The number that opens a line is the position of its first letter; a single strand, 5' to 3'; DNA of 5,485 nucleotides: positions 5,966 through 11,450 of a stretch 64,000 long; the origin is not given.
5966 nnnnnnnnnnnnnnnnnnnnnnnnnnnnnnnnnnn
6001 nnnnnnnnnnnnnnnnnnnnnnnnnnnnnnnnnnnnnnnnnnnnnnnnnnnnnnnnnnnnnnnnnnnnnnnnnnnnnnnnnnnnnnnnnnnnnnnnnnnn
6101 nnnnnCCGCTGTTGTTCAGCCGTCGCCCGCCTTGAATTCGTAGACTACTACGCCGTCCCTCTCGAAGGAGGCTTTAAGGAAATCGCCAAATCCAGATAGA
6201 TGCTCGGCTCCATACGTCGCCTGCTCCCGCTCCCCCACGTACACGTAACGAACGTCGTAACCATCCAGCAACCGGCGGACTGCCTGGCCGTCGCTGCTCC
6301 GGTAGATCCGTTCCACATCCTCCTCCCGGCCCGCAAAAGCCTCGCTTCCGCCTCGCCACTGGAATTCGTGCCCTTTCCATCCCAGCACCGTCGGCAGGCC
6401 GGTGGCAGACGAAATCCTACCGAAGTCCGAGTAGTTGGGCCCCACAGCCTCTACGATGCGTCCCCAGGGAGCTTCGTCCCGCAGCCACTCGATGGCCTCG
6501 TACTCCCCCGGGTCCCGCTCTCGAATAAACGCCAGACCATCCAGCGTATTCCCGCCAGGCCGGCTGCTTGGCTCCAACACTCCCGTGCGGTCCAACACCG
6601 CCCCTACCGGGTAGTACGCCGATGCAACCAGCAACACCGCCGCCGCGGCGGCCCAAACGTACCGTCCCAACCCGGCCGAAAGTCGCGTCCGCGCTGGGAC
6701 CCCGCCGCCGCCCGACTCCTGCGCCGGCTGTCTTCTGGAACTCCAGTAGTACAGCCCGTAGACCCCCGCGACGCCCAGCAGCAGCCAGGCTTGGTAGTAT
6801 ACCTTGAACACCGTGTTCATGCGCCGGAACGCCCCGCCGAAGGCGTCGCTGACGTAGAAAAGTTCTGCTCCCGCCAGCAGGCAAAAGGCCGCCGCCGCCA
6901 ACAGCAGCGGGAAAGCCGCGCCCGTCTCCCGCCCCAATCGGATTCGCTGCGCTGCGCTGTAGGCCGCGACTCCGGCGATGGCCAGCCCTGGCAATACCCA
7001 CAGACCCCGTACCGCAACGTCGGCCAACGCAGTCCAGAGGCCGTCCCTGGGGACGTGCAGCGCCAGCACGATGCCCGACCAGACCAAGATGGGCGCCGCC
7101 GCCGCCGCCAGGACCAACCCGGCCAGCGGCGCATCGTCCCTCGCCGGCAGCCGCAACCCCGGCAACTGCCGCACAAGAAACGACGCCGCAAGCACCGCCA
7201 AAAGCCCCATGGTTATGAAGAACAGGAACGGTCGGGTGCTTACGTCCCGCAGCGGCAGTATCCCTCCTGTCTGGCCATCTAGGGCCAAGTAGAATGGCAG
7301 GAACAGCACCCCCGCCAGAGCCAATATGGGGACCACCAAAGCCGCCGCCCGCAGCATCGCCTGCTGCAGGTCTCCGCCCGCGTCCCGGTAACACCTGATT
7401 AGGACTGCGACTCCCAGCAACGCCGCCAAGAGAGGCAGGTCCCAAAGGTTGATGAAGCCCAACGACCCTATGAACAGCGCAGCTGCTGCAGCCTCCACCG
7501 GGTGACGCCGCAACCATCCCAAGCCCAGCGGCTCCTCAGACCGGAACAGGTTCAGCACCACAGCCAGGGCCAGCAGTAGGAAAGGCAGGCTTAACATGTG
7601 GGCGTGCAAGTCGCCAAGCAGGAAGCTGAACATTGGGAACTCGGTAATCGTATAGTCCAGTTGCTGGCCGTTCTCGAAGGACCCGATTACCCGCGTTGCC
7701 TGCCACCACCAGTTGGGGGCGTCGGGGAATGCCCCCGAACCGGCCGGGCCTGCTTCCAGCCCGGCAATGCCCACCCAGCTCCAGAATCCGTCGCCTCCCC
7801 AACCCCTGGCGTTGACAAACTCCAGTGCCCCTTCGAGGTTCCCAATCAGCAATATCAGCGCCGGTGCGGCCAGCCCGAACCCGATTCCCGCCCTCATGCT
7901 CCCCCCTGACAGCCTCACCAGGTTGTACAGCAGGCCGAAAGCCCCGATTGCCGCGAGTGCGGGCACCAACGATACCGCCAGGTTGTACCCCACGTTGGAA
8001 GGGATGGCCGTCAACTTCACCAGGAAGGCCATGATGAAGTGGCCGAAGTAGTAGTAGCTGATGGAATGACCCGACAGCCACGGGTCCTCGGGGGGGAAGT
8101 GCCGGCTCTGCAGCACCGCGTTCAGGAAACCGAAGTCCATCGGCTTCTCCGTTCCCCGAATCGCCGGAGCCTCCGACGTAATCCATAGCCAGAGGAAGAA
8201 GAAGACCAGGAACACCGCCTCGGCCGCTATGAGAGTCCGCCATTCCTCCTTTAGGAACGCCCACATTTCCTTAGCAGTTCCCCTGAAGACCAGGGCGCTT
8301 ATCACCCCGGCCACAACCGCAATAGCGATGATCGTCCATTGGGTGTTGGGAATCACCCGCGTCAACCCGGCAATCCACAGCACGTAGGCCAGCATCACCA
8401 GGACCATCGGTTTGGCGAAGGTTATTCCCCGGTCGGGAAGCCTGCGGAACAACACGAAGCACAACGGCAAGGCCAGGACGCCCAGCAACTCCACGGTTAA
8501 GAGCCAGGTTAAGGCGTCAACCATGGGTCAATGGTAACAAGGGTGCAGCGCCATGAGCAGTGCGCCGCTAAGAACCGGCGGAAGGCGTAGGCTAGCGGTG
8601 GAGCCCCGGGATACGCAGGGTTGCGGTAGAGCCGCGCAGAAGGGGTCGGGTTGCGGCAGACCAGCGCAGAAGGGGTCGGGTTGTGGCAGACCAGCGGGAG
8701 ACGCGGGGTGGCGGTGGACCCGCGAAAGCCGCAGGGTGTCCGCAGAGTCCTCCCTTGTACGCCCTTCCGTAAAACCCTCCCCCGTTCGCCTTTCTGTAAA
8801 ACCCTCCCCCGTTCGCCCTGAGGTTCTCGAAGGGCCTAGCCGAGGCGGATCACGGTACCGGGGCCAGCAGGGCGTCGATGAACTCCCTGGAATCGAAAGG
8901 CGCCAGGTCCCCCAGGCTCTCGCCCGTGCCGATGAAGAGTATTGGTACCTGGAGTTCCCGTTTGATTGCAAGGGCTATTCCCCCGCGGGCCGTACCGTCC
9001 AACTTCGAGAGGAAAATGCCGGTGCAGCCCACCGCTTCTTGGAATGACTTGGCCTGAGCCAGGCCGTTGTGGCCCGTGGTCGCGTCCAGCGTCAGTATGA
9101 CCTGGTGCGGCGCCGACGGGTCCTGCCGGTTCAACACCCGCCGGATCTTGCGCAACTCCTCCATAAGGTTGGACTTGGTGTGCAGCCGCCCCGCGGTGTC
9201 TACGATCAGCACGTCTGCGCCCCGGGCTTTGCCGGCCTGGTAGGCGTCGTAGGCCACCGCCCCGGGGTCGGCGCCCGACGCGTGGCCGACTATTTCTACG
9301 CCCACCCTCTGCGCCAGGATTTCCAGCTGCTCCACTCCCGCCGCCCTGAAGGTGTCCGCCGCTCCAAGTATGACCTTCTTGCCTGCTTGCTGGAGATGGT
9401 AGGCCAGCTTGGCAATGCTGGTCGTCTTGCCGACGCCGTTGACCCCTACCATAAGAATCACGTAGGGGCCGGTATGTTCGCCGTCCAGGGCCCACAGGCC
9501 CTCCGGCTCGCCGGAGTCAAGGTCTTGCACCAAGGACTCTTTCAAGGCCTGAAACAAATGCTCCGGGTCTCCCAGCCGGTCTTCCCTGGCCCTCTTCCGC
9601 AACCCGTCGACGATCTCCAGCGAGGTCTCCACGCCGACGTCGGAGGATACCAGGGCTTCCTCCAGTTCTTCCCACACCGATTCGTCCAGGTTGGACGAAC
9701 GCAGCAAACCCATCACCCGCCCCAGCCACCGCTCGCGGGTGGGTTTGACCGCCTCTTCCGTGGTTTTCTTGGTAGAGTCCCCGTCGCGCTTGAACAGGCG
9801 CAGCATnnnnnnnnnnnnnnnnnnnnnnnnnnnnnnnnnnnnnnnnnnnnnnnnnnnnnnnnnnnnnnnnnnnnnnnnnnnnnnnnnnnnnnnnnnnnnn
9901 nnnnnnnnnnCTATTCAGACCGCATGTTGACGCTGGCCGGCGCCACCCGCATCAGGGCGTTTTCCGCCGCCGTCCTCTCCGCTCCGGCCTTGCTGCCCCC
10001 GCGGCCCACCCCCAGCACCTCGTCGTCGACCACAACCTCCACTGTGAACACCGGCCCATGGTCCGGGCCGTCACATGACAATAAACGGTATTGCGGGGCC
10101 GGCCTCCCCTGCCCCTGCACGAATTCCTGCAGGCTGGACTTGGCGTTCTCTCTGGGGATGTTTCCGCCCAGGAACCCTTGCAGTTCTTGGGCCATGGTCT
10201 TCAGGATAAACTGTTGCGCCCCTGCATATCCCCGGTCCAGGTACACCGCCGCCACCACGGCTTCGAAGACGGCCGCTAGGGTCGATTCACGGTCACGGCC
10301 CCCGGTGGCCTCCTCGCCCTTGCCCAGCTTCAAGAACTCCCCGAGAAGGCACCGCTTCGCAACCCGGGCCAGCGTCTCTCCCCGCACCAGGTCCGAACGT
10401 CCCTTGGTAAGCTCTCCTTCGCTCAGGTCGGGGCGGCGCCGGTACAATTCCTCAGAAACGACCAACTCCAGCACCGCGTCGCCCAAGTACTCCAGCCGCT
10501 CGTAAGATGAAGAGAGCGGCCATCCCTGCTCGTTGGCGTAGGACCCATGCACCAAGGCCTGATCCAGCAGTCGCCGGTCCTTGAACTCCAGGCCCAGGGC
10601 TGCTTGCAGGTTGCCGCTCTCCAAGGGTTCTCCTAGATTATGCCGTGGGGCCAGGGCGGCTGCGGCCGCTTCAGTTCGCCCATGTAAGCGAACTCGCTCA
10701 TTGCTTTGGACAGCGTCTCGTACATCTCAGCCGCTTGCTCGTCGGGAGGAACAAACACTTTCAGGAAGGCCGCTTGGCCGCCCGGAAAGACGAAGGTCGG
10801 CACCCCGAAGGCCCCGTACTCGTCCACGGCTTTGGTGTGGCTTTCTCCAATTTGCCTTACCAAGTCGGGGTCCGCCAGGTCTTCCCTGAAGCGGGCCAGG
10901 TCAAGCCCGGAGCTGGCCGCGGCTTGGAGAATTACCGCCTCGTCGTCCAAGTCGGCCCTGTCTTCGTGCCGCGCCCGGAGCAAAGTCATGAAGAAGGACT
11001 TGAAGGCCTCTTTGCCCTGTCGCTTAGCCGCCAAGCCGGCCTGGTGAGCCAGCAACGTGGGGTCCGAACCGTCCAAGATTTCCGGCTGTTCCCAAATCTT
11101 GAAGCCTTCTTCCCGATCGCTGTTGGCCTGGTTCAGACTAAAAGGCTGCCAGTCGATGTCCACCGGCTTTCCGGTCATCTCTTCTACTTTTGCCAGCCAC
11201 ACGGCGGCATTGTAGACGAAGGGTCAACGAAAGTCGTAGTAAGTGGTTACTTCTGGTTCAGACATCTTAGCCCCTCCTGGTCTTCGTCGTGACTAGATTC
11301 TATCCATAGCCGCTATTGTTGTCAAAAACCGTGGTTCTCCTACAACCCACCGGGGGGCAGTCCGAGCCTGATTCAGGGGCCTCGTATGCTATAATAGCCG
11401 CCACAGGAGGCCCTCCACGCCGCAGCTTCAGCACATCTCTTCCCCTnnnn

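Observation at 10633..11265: In-frame TGA at the catalytic residue of a DsbA/kappa-GST-like protein: candidate selenoprotein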

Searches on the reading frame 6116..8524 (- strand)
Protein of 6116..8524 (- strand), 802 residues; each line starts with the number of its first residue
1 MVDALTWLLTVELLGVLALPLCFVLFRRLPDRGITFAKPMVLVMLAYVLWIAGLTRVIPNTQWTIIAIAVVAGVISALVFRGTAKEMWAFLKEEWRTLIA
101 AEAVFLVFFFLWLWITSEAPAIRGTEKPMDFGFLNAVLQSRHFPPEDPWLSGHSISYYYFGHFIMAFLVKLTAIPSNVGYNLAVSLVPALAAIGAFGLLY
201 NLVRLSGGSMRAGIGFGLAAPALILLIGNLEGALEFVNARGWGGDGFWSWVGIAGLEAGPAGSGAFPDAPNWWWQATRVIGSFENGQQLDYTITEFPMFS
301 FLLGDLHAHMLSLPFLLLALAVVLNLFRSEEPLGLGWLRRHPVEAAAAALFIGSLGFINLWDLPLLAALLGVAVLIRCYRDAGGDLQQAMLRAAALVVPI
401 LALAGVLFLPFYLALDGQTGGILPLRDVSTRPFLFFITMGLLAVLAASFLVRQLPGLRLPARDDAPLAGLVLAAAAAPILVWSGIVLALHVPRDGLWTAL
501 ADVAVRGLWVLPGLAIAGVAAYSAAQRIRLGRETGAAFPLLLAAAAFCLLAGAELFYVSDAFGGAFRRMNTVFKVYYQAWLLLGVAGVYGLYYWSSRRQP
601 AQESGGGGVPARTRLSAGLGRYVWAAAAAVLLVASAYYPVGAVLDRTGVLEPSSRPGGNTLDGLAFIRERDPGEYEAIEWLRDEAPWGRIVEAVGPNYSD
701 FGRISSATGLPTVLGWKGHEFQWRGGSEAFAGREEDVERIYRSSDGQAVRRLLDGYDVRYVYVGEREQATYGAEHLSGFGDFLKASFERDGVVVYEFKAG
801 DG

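Call 24: search_protein_families(library=ncbifam, proteins=[window:6116-8524:-], max_evalue=0.001)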
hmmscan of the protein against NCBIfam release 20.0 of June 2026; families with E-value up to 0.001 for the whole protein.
window:6116-8524:- (802 aa): 1 family
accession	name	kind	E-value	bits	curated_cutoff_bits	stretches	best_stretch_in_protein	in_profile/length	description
TIGR03662.1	Chlor_Arch_YYY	subfamily_domain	9.3e-167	556.8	300.25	1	4-797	5-726/727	chlor_Arch_YYY domain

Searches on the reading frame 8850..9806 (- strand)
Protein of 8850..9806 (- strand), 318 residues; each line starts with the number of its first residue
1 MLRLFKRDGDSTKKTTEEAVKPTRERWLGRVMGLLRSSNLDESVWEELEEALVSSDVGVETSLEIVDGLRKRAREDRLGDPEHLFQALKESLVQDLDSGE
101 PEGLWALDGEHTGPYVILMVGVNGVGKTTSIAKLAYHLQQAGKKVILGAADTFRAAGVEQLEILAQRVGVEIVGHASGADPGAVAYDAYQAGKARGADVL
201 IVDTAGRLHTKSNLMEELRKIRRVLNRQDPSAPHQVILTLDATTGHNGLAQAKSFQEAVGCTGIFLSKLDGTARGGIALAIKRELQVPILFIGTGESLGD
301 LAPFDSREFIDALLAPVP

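Call 24: search_protein_families(library=ncbifam, proteins=[window:8850-9806:-], max_evalue=0.001)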
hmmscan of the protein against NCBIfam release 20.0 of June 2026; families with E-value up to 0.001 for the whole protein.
window:8850-9806:- (318 aa): 14 families
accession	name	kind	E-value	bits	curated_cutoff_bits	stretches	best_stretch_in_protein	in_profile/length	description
TIGR00064.1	ftsY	equivalog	4.7e-102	341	260.7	1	40-314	2-279/279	signal recognition particle-docking protein FtsY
TIGR00959.1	ffh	equivalog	5e-63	213.4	473.2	1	39-311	25-291/428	signal recognition particle protein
TIGR01425.1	SRP54_euk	equivalog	1.7e-48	165.6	576.25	1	43-314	29-294/428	signal recognition particle protein SRP54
TIGR03499.1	FlhF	equivalog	2.3e-17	63.9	174.15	1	42-206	137-286/286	flagellar biosynthesis GTPase FlhF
NF009367.0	PRK12724.1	equivalog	4e-16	58.9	718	1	115-277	224-377/433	flagellar biosynthesis regulator FlhF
NF009368.0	PRK12726.1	equivalog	1.3e-13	50.8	832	1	115-298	207-381/407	flagellar biosynthesis regulator FlhF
NF005230.0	PRK06731.1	equivalog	5.9e-13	48.7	553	1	117-296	89-259/281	flagellar biosynthesis regulator FlhF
NF011310.0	PRK14721.1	equivalog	4e-10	39.5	725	1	116-285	193-354/423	flagellar biosynthesis regulator FlhF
NF011311.0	PRK14722.1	equivalog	5.5e-08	32.2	777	1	116-297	139-319/374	flagellar biosynthesis regulator FlhF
NF011312.0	PRK14723.1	equivalog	6.5e-08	31.5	951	1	116-312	187-377/768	flagellar biosynthesis regulator FlhF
NF009366.0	PRK12723.1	equivalog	4.1e-07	29.5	585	1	110-297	170-350/388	flagellar biosynthesis regulator FlhF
NF010248.0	PRK13695.1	equivalog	3.3e-05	23.7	156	0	117-146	6-35/180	NTPase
NF041546.1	ParA_partition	equivalog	0.00034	20.2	180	1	124-211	10-91/203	ParA family partition ATPase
TIGR04291.1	arsen_driv_ArsA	equivalog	0.00094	18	650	0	115-152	321-358/565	arsenical pump-driving ATPase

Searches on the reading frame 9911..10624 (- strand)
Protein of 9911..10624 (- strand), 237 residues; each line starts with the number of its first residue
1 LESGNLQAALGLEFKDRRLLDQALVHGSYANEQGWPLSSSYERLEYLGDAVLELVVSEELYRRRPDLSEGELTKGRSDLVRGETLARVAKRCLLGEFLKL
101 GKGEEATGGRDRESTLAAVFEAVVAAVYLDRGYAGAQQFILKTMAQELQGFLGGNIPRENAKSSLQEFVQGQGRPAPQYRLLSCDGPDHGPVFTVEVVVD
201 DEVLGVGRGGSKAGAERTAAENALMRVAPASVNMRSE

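Call 24: search_protein_families(library=ncbifam, proteins=[window:9911-10624:-], max_evalue=0.001)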
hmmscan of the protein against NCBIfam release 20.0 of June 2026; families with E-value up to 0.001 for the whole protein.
window:9911-10624:- (237 aa): 2 families
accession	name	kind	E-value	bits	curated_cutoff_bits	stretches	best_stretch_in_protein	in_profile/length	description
TIGR02191.1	RNaseIII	equivalog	1.7e-72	243.5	166.25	1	6-226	1-218/219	ribonuclease III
TIGR04238.1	seadorna_dsRNA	equivalog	3.6e-09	36.7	125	1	160-222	1-62/201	seadornavirus double-stranded RNA-binding protein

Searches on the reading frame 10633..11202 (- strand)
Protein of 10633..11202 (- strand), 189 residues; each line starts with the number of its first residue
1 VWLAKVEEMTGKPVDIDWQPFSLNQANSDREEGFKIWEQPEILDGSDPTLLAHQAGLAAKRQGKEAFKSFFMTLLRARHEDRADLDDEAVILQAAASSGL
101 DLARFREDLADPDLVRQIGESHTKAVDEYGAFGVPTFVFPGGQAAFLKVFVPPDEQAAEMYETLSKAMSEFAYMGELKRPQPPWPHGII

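Call 75: find_encoding_contigs(protein=window:10633-11202:-, flank=10000, max_places=4)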
Protein window:10633-11202:- (189 aa): 1 contig read that carries it; 1 place shown.
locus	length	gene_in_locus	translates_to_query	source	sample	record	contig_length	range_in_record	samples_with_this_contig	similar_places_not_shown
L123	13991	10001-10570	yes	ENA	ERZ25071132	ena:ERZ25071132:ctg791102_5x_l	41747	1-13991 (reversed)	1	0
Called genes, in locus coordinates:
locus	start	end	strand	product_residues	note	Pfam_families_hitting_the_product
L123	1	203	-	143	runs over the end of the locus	-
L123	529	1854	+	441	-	PF13701:DDE_Tnp_1_4, PF01609:DDE_Tnp_1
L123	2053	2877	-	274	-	-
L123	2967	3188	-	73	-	PF05930:Phage_AlpA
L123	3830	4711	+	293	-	PF07934:OGG_N, PF00730:HhH-GPD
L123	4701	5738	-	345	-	PF08240:ADH_N, PF00107:ADH_zinc_N, PF13602:ADH_zinc_N_2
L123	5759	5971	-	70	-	-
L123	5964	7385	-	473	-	PF01743:PolyA_pol, PF12627:PolyA_pol_RNAbd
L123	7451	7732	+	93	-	-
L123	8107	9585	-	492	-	PF00069:Pkinase, PF07714:PK_Tyr_Ser-Thr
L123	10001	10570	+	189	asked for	PF01323:DSBA, PF13743:Thioredoxin_5, PF22234:Rv2466c-like (weak)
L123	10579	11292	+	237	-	PF14622:Ribonucleas_3_3, PF00636:Ribonuclease_3, PF00035:dsrm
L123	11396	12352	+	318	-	PF02881:SRP54_N, PF13401:AAA_22, PF13604:AAA_30 (weak), PF00448:SRP54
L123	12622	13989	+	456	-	?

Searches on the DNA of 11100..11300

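Call 73: search_rna_families(source=window, start=11100, end=11300, threshold=evalue, max_evalue=10)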
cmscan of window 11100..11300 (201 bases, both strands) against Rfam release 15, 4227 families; matches with E-value up to 10: 0.
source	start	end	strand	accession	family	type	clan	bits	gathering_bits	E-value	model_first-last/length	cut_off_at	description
